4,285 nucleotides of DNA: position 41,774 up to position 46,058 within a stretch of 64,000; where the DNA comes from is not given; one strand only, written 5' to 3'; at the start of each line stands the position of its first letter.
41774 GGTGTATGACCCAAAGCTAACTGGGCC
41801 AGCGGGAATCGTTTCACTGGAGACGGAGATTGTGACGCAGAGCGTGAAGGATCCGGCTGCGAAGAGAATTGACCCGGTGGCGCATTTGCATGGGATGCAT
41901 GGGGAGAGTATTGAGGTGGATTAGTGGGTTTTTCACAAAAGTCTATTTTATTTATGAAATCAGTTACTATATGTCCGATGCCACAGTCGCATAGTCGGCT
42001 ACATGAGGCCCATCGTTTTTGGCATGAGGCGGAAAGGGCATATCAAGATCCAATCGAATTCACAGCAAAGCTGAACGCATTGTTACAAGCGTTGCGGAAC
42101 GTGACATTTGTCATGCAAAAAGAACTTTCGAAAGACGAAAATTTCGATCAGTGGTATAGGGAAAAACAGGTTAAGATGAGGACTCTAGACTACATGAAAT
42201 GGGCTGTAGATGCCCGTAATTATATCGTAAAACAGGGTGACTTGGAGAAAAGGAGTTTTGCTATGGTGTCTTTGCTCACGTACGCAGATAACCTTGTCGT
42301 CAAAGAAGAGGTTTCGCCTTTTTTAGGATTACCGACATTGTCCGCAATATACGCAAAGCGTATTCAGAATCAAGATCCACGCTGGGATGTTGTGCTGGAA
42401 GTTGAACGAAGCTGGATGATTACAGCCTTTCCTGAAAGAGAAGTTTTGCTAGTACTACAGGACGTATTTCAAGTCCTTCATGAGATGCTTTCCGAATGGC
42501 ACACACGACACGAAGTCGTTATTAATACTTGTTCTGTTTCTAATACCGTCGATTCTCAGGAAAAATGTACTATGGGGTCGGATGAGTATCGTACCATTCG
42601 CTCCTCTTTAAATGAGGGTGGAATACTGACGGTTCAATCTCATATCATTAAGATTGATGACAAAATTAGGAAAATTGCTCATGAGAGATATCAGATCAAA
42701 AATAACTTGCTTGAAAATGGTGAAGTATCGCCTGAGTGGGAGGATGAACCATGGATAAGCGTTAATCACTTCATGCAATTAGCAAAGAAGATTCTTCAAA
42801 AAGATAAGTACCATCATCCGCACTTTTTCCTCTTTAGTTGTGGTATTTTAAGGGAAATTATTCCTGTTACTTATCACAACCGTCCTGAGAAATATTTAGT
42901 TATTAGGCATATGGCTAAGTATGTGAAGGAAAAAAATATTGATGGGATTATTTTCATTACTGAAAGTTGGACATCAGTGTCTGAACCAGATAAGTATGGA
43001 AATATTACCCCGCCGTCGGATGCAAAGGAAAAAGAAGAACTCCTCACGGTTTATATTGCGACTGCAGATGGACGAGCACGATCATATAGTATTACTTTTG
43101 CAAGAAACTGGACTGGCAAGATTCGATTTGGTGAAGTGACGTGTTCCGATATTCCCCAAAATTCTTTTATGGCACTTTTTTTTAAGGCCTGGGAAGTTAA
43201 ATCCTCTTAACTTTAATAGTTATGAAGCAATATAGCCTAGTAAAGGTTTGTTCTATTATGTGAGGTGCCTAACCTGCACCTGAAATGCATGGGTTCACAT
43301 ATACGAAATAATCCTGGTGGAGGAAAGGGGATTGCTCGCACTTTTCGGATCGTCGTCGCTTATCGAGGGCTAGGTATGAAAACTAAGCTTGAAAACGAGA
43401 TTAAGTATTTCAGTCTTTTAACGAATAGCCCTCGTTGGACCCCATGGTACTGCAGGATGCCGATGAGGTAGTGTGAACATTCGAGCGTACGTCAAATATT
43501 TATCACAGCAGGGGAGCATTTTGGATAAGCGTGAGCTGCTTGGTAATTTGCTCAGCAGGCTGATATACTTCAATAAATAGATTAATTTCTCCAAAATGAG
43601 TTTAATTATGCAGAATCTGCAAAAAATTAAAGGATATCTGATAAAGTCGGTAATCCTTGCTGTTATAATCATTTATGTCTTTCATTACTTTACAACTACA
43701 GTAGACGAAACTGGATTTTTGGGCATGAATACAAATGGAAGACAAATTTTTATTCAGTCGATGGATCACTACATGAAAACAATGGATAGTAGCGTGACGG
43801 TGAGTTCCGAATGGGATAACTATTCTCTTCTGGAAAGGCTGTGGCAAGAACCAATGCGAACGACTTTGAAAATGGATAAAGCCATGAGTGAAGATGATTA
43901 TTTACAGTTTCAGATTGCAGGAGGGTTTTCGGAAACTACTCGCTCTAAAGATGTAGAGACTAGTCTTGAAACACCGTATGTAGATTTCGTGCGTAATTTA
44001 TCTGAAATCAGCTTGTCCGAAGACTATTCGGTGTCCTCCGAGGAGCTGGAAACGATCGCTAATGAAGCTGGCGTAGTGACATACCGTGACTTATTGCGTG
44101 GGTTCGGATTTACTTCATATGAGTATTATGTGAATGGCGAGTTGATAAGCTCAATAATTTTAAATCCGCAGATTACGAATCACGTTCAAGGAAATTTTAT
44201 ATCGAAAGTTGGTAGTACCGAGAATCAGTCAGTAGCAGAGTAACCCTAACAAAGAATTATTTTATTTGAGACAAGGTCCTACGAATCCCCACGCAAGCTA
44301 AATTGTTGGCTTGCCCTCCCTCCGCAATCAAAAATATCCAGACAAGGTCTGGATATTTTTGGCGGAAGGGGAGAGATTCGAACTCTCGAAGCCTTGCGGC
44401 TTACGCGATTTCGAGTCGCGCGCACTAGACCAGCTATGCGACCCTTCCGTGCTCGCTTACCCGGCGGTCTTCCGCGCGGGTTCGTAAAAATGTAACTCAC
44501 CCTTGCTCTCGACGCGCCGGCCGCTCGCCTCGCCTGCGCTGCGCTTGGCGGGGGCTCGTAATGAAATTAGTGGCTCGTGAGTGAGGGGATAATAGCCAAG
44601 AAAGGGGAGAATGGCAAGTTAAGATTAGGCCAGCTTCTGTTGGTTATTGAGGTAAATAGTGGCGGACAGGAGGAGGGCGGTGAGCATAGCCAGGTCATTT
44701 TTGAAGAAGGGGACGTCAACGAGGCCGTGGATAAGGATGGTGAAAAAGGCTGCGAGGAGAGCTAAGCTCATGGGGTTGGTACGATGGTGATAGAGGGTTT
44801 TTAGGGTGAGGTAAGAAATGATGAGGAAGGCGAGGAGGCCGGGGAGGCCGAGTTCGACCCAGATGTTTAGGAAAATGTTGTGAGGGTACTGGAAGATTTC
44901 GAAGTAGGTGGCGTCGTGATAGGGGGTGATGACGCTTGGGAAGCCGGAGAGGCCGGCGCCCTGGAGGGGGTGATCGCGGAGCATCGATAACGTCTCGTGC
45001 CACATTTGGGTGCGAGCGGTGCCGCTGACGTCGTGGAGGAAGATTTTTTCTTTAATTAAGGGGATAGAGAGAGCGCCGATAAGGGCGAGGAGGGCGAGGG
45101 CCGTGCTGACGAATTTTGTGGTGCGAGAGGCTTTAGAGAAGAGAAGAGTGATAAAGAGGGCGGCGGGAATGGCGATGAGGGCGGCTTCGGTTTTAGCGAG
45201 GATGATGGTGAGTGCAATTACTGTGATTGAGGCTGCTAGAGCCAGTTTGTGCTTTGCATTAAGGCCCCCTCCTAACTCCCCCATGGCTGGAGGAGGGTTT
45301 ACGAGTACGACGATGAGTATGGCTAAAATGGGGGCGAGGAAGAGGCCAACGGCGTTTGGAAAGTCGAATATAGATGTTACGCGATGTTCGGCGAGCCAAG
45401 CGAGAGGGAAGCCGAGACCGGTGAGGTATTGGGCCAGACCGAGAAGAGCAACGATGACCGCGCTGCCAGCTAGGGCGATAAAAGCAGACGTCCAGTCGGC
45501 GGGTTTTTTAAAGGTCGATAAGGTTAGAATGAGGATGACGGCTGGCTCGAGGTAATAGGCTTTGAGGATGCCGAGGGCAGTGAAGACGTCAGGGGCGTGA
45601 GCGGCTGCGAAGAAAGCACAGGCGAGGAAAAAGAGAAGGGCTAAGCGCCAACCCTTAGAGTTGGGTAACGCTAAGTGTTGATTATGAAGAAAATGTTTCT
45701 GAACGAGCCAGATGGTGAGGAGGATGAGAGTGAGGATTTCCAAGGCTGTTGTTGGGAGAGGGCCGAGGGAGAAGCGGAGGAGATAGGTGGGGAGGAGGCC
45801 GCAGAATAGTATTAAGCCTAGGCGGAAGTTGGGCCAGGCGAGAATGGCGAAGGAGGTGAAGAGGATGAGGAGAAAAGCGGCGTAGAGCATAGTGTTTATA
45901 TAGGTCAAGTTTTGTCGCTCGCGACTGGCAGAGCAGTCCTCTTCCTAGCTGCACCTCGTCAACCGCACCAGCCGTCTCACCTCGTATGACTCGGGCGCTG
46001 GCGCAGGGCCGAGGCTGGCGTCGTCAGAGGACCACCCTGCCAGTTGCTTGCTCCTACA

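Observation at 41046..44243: Low-GC segment beside tRNA-Ser: cytidine-deaminase-fold protein with a long N-terminal extension, operonic with a 420 aa unknown and followed by an AT-rich membrane protein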

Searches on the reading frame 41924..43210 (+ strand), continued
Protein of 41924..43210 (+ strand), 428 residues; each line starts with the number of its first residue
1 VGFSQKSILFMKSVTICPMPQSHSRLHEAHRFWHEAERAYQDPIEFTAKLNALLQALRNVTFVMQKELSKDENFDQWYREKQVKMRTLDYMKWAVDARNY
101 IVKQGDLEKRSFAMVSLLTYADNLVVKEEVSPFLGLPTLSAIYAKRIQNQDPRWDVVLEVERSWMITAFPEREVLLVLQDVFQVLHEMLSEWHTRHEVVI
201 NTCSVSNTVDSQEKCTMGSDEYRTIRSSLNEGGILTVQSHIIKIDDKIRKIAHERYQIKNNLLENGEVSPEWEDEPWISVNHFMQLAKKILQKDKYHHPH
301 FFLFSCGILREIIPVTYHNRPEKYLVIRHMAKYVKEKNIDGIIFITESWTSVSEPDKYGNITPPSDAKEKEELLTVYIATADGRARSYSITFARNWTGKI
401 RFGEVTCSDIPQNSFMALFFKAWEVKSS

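Call 62: find_related_loci(query=A6, collection=genome_contigs, flank=8000)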
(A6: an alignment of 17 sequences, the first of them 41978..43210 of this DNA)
Query A6 (410 aa) in genome_contigs; peptide patterns used: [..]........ (x = any residue, [..] = any of these).
31 stretches matched a pattern; 22 encode a relative of the query (tblastn E <= 1e-3); 22 distinct loci.
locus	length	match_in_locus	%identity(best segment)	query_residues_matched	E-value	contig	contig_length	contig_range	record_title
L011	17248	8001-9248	29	1-406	1e-52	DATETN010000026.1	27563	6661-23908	MAG TPA_asm: Pyrinomonadaceae bacterium isolate SMAG_U8316 k141_3706350, whole genome shotgun sequence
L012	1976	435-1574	28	1-391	3e-48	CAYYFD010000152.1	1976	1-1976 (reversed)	MAG TPA_asm: uncultured Candidatus Peribacteria bacterium isolate binchicken_co186_64 genome assembly, contig: NODE_1179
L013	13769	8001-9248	28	1-405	3e-47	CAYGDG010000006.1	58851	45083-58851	MAG TPA_asm: uncultured Candidatus Saccharibacteria bacterium isolate ERP113451_co1_245 genome assembly, contig: NODE_38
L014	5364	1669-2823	30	1-377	6e-47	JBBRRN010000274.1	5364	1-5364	MAG: Nitrospirales bacterium isolate Ls1-X1 LS1_sbin.5_K_479045_L_5364_cov_7.0000, whole genome shotgun sequence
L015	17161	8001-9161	30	1-386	2e-46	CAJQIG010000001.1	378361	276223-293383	uncultured Patescibacteria group bacterium isolate 0.2_20180412_Bin_MAXBIN_228_sub_1 genome assembly, contig: c_00000000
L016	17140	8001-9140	30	1-370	8e-44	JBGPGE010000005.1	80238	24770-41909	MAG: Candidatus Binatia bacterium isolate OBJ_0618_7090110_5 k141_2310501_length_80238_cov_19.9805, whole genome shotgun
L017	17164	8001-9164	30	4-406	2e-42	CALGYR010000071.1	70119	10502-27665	MAG TPA_asm: uncultured bacterium isolate SRR6007444_bin.47_CONCOCT_v1.1_MAG genome assembly, contig: ERZ724098.214, who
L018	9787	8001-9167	31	3-387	3e-41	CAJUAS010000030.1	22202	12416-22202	MAG TPA_asm: uncultured Oscillospiraceae bacterium isolate MGBC124762 genome assembly, contig: MGBC124762.30, whole geno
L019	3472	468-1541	29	5-365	1e-39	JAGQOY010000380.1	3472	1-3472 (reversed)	MAG: Planctomycetales bacterium isolate HKST-UBA26 NODE_381_length_3472_cov_7.379676, whole genome shotgun sequence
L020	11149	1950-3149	26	2-382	5e-37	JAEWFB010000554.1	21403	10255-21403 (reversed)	MAG: Actinomycetes bacterium isolate OH_PBlB_168 k127_1290639, whole genome shotgun sequence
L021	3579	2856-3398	38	1-175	5e-33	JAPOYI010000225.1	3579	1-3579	MAG: Gammaproteobacteria bacterium isolate COS4_bin_29 NODE_13447_length_3579_cov_19.5102, whole genome shotgun sequence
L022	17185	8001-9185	28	7-384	6e-32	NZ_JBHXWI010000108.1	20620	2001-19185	Rhodococcus sp. NPDC127593 NPDC127593_391_E10.ctg-0108, whole genome shotgun sequence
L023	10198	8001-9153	30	1-410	1e-30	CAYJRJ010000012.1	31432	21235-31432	MAG TPA_asm: uncultured Planctomycetales bacterium isolate ERP125453_co1_43 genome assembly, contig: NODE_1180_length_31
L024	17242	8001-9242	26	4-374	4e-29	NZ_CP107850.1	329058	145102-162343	Nocardia sp. NBC_00511 plasmid unnamed1, complete sequence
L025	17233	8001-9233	24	4-374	9e-29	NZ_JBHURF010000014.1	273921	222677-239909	Rhodococcus sp. NPDC056960 NPDC056960_390_D11.ctg-0014, whole genome shotgun sequence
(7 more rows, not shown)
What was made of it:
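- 22 loci from many phyla, including a Nocardia plasmid (call 62).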

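Call 66: search_protein_families(library=pfam, alignment_id=A7, max_evalue=0.00001)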
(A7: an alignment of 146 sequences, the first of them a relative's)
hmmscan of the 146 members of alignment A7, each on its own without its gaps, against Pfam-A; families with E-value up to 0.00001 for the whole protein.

A. member 1, L011:3234-4307:- (357 aa): 0 families

B. families by the number of members that match (of 146 scanned): 103 families (the first 25 are shown)
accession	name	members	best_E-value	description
PF00589.27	Phage_integrase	4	7.4e-40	Phage integrase family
PF13304.12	AAA_21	3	4.8e-19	AAA domain, putative AbiEii toxin, Type IV TA system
PF00005.33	ABC_tran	2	9.7e-32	ABC transporter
PF02518.31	HATPase_c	2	1e-25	Histidine kinase-, DNA gyrase B-, and HSP90-like ATPase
PF13091.12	PLDc_2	2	2.4e-15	PLD-like domain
PF17874.7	TPR_MalT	2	7e-11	MalT-like TPR region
PF13424.12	TPR_12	2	2.9e-10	Tetratricopeptide repeat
PF07719.23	TPR_2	2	2.7e-09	Tetratricopeptide repeat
PF16542.10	PNKP_ligase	1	2.8e-164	PNKP adenylyltransferase domain, ligase domain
PF11867.13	T1RH-like_C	1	4.8e-125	Type I restriction enzyme HindI endonuclease subunit-like, C-terminal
PF02384.22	N6_Mtase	1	4.2e-111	N-6 DNA Methylase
PF00850.24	Hist_deacetyl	1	4.4e-101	Histone deacetylase domain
PF18766.7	SWI2_SNF2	1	1e-79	SWI2/SNF2 ATPase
PF00158.32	Sigma54_activat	1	1.1e-72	Sigma-54 interaction domain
PF02867.20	Ribonuc_red_lgC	1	1.2e-69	Ribonucleotide reductase, barrel domain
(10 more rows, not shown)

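Call 67: search_protein_families(library=padloc, alignment_id=A7, max_evalue=0.00001)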
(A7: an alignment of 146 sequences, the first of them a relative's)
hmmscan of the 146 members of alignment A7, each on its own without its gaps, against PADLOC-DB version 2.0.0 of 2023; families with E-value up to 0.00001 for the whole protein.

A. member 1, L011:3234-4307:- (357 aa): 0 families

B. families by the number of members that match (of 146 scanned): 325 families (the first 25 are shown)
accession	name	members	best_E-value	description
PDLC04135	mad3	3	3.1e-26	mads_3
PDLC02980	AriA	3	9.4e-20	-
PDLC03019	MTase_I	2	7.5e-208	Type I methyltransferase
PDLC03032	MTase_I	2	1.5e-48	Type I methyltransferase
PDLC04140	mad8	2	1.1e-12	mads_8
PDLC04175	HEC-01A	2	2.4e-07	-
PDLC03040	REase_I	1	0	Type I restriction enzyme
PDLC02164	Avs2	1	2.5e-303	-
PDLC02162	Avs2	1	1.5e-217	-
PDLC00073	GajA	1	5.6e-184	AAA ATPase domain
PDLC02161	Avs2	1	3.5e-166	-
PDLC02165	Avs2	1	1.5e-156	-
PDLC02163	Avs2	1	9.5e-148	-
PDLC02166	Avs2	1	4.1e-127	-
PDLC03750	RT_UG13b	1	4.4e-127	DRT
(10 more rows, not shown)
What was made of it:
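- Neighbours include 4 integrases, type I restriction-modification genes, Avs2, GajA, a DRT reverse transcriptase, AriA-like ATPases, PLD nucleases and a transposase (calls 66, 67). Relatives of ORF2 often lie near defence genes (calls 66, 67).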

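Call 68: get_annotated_region(hit=H11, flank=5000)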
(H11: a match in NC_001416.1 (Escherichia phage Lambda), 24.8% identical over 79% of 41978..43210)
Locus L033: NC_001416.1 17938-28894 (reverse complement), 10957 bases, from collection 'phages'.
description: Enterobacteria phage lambda, complete genome.
organism: Escherichia phage Lambda (NCBI taxid 2681611)
taxonomy: Viruses; Duplodnaviria; Heunggongvirae; Uroviricota; Caudoviricetes; Lambdavirus; Lambdavirus lambda
host: Escherichia coli; source: -; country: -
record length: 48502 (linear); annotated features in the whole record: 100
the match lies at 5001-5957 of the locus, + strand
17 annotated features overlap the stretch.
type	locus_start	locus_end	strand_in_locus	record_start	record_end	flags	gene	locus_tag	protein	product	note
CDS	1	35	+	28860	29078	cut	xis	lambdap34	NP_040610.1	excisionase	-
CDS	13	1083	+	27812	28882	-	int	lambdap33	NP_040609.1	integrase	-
misc_binding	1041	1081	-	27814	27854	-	-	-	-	int 4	-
misc_binding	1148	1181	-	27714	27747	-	-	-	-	int 3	-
misc_recomb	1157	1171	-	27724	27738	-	-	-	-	-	-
misc_binding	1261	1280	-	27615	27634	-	-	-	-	int 2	-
misc_binding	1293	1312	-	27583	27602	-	-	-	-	int 1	-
CDS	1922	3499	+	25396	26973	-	ea59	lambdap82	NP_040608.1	AAA family ATPase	-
CDS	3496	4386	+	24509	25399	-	ea31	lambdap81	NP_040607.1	HNH endonuclease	-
misc_recomb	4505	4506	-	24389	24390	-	-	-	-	-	-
CDS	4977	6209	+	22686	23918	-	ea47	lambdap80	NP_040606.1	ea47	-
CDS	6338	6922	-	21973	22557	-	orf-194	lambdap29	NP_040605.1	tail fiber assembly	-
CDS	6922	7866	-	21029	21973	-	orf-314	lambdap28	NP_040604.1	tail fiber protein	-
CDS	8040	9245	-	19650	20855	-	orf-401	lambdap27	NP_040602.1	tail fiber protein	-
CDS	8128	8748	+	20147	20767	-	orf206b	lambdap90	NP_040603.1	hypothetical protein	-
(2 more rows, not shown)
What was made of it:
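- Closest known: Phage lambda Ea47. Different: In lambda it follows ea59 (AAA ATPase) and ea31 (HNH endonuclease) (call 68).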

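Call 73: find_related_loci(query=A6, collection=viral_contigs, flank=6000)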
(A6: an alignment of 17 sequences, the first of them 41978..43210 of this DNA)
Query A6 (410 aa) in viral_contigs; peptide patterns used: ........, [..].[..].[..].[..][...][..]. (x = any residue, [..] = any of these).
12 stretches matched a pattern, but none encodes a relative of the query by tblastn (E <= 1e-3).
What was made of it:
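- Tried and rejected: A6 worked on genomes (call 62) but found nothing in viral contigs (call 73).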

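Call 86: search_protein_families(library=pfam, alignment_id=A4, max_evalue=0.05)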
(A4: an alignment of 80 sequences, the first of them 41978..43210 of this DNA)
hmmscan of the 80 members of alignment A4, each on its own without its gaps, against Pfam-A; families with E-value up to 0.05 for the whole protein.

A. member 1, window:41978-43210:+ (410 aa): 1 family
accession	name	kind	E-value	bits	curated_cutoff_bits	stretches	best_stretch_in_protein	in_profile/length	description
PF09452.15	Mvb12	-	0.005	17.7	25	0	30-66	37-73/90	ESCRT-I subunit Mvb12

B. families by the number of members that match (of 80 scanned): 9 families
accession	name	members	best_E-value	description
PF09452.15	Mvb12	2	0.005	ESCRT-I subunit Mvb12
PF09949.15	APP1_cat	2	0.016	Phosphatidate phosphatase APP1, catalytic domain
PF02810.21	SEC-C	1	2.9e-10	SEC-C motif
PF21016.3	RlmN_N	1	0.0016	Ribosomal RNA large subunit methyltransferase N-terminal domain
PF07313.18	AmiA-like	1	0.008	N-acetylmuramoyl-L-alanine amidase-like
PF20381.4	Rv1476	1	0.015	Membrane protein Rv1476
PF00795.27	CN_hydrolase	1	0.02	Carbon-nitrogen hydrolase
PF10756.15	bPH_6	1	0.021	Bacterial PH domain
PF03992.22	ABM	1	0.03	Antibiotic biosynthesis monooxygenase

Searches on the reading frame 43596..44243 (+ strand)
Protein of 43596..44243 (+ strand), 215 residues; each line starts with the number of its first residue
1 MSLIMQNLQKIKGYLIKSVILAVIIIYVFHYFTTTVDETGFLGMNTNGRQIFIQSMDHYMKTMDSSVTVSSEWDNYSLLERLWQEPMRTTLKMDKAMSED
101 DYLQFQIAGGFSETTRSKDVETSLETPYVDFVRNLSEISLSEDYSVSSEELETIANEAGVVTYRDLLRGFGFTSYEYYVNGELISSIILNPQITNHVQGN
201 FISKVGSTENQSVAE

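Call 4: search_protein_families(library=pfam, proteins=[window:43596-44243:+], max_evalue=0.1)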
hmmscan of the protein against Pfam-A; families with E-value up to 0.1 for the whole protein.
window:43596-44243:+ (215 aa): 0 families

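Call 6: search_protein_families(library=pfam, proteins=[window:43596-44243:+], max_evalue=10)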
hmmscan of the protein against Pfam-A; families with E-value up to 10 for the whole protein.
window:43596-44243:+ (215 aa): 0 families

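Call 7: search_protein_families(library=padloc, proteins=[window:43596-44243:+], max_evalue=1)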
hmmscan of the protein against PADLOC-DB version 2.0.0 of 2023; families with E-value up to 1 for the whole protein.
window:43596-44243:+ (215 aa): 0 families

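Call 8: search_protein_families(library=ncbifam, proteins=[window:43596-44243:+], max_evalue=1)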
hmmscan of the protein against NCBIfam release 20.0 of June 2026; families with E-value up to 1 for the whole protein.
window:43596-44243:+ (215 aa): 1 family
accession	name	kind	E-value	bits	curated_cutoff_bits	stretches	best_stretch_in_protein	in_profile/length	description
NF003705.0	PRK05322.1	equivalog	0.03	13.1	385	1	107-161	271-332/388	galactokinase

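Call 52: search_protein_families(library=phrogs, proteins=[window:43596-44243:+], max_evalue=0.01)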
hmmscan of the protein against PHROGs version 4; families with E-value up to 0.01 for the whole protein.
window:43596-44243:+ (215 aa): 1 family
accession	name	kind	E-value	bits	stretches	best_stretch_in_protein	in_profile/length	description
phrog_17423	-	unknown function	0.002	19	1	146-185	6-43/63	-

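Call 72: find_related_loci(query=window:43596-44243:+, collection=metagenome_contigs, flank=5000)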
Query window:43596-44243:+ (215 aa) in metagenome_contigs; peptide patterns used: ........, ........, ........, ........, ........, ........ (x = any residue, [..] = any of these).
289 stretches matched a pattern, but none encodes a relative of the query by tblastn (E <= 1e-3).
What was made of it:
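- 43596..44243 (+): ORF3, 215 aa. Orphan protein with one N-terminal transmembrane or signal-anchor segment and an acidic remainder. No relative found in JGI metagenome contigs and no family hit (calls 4, 7, 8, 72).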

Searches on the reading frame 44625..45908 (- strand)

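Call 4: search_protein_families(library=pfam, proteins=[window:44625-45908:-], max_evalue=0.1)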
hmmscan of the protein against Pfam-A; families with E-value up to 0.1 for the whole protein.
window:44625-45908:- (427 aa): 1 family
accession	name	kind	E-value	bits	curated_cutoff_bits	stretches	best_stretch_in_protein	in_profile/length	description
PF04932.20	Wzy_C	-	2e-21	76.8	31.7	1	230-362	5-149/149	O-Antigen ligase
